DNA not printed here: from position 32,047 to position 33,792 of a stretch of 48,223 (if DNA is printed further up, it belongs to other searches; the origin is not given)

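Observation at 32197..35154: Two paralogous CAP12/Pycsar-type TIR-like proteins bracketing a YcxB-like membrane protein, with no cyclase or known sensor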

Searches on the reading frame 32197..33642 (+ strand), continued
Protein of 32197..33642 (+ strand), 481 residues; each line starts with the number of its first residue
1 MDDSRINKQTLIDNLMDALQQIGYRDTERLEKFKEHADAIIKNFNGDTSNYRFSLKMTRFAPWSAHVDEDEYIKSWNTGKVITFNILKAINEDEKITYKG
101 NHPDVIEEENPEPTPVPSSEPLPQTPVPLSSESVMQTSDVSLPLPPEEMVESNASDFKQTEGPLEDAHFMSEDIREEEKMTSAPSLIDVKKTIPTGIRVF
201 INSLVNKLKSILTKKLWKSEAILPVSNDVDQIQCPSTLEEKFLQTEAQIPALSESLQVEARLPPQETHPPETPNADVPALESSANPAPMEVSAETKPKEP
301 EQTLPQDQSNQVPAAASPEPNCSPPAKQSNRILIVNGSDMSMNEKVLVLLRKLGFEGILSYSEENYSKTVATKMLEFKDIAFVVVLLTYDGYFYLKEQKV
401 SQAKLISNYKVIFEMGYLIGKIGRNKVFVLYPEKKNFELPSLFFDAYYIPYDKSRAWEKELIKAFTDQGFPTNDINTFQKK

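Call 70: find_related_loci(query=A2, collection=metagenome_contigs, flank=8000)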
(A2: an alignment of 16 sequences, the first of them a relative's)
Query A2 (481 aa) in metagenome_contigs; peptide patterns used: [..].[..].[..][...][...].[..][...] (x = any residue, [..] = any of these).
600 stretches matched a pattern (row limit reached: there are more); 534 encode a relative of the query (tblastn E <= 1e-3); the best 80 are kept; 80 distinct loci.
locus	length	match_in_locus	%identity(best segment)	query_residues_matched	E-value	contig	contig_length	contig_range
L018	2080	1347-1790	42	326-473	9e-33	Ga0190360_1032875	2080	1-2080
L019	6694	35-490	41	322-473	5e-32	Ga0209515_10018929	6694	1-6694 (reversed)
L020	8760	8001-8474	37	316-473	6e-30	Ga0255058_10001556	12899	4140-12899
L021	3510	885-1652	39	6-470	2e-29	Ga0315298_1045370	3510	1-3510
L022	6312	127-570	39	323-470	5e-28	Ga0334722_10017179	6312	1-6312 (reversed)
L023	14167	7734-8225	32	304-470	2e-27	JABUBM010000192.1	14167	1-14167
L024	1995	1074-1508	34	326-470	5e-27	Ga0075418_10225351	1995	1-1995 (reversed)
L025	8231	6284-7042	39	6-470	5e-26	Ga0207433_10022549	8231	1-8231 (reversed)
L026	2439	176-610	34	326-470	1e-25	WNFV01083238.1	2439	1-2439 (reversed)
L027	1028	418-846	41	327-470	7e-27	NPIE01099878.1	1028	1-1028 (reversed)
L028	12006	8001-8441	37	327-473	1e-24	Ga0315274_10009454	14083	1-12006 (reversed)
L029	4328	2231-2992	33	11-473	2e-24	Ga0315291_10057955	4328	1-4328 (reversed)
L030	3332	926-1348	42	329-465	6e-24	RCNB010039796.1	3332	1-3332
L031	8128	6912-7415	29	307-473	4e-23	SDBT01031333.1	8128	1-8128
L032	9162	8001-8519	29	301-473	1e-22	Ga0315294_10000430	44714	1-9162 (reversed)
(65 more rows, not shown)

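Call 81: search_protein_families(library=pfam, proteins=[L019:524-1456:+, L019:1647-2552:+, L019:2540-3220:+, L019:5436-6566:+], max_evalue=0.01)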
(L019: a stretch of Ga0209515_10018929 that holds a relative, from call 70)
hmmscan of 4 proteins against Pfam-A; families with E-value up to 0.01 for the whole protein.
L019:524-1456:+ (310 aa): 1 family
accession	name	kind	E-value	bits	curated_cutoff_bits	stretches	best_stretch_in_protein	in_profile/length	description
PF03279.18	Lip_A_acyltrans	-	6.9e-46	157.2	22.3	1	23-301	23-294/295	Bacterial lipid A biosynthesis acyltransferase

L019:1647-2552:+ (301 aa): 4 families
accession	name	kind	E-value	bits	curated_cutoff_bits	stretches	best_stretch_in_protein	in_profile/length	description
PF12146.15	Hydrolase_4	-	5.9e-19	68.8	27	1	33-279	3-239/239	Serine aminopeptidase, S33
PF00561.26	Abhydrolase_1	-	8.2e-13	49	25.8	1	36-152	2-112/245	alpha/beta hydrolase fold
PF12697.13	Abhydrolase_6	-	2.5e-10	41.8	26.3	1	37-283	1-215/217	Alpha/beta hydrolase family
PF10230.15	LIDHydrolase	-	0.0012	19.1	27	1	95-162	75-142/262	Lipid-droplet associated hydrolase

L019:2540-3220:+ (226 aa): 3 families
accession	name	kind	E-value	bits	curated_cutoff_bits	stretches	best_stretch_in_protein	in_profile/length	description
PF06888.18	Put_Phosphatase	-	1.2e-18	67.8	27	1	15-185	3-187/234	Putative Phosphatase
PF12710.13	HAD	-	1.8e-09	38.7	27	1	15-180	1-185/189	haloacid dehalogenase-like hydrolase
PF00702.32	Hydrolase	-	0.00017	22.5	26.4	1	14-180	3-184/191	haloacid dehalogenase-like hydrolase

L019:5436-6566:+ (376 aa): 2 families
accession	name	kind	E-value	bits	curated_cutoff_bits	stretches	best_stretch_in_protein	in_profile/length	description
PF04339.18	FemAB_like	-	8.2e-17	61.8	27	1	116-335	111-324/369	Peptidogalycan biosysnthesis/recognition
PF13480.13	Acetyltransf_6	-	4.9e-13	49.9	22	1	190-327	2-140/143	Acetyltransferase (GNAT) domain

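Call 82: search_protein_families(library=padloc, proteins=[L019:524-1456:+, L019:5436-6566:+], max_evalue=0.01)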
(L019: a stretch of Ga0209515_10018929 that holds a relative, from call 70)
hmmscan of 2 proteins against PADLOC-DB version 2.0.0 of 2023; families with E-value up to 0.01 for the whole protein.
L019:524-1456:+ (310 aa): 0 families

L019:5436-6566:+ (376 aa): 0 families

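Call 95: fold_search(model_id=the predicted structure, library=viral)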
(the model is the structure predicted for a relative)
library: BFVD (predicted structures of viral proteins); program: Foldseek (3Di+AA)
matches with E <= 10: 220; with E <= 0.001: 3
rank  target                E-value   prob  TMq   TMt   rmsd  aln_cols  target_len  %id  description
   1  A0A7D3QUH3            5.4e-05  1.00  0.19  0.39  24.2       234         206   15  Signal transduction response regulator protein receiver domain protein [Fadolivirus FV1/VV64]
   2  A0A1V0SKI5            3.9e-04  1.00  0.21  0.46  25.4       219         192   11  Putative sensor histidine kinase [Klosneuvirus KNV1]
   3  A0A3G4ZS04            7.2e-04  1.00  0.23  0.55   3.9       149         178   21  Uncharacterized protein [Terrestrivirus sp.]
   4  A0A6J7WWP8            1.8e-03  1.00  0.19  0.37  15.2       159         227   14  TtrR Response regulator [uncultured Caudovirales phage]
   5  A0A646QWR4            2.2e-03  1.00  0.21  0.58   5.2       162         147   12  (no name in the UniProt tables at hand)
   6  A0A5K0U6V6            3.6e-03  0.99  0.19  0.47   8.1       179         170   14  Nucleoside 2-deoxyribosyltransferase [Yasminevirus sp. GU-2018]
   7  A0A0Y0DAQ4            4.3e-03  0.99  0.18  0.44  15.1       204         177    9  Nucleoside deoxyribosyltransferase [Mycobacterium phage Weiss13]
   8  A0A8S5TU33            4.9e-03  1.00  0.22  0.28   8.8       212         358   10  Deoxyribosyltransferase [Siphoviridae sp. ctYcY12]
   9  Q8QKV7                7.0e-03  0.98  0.18  0.12  11.3       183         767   10  histidine kinase [Ectocarpus siliculosus virus 1 (isolate New Zealand/Kaikoura/1988)]
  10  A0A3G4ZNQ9            8.4e-03  1.00  0.23  0.42   5.2       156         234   13  CD-NTase-associated protein 12/Pycsar effector protein TIR domain-containing protein [Terrestrivirus sp.]
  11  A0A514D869            1.0e-02  0.99  0.16  0.14   9.2       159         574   16  (no name in the UniProt tables at hand)
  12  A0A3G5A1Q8            1.4e-02  1.00  0.22  0.60   9.7       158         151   11  Nucleoside 2-deoxyribosyltransferase [Harvfovirus sp.]
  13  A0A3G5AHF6            1.8e-02  0.87  0.16  0.10  26.5       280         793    8  histidine kinase [Sylvanvirus sp.]
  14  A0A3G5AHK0            2.2e-02  0.16  0.10  0.06  48.6       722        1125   10  Sensory box sensor histidine kinase/response regulator [Sylvanvirus sp.]
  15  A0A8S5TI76            2.6e-02  0.96  0.19  0.43  12.7       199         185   10  Uncharacterized protein [Myoviridae sp. ctIty1]
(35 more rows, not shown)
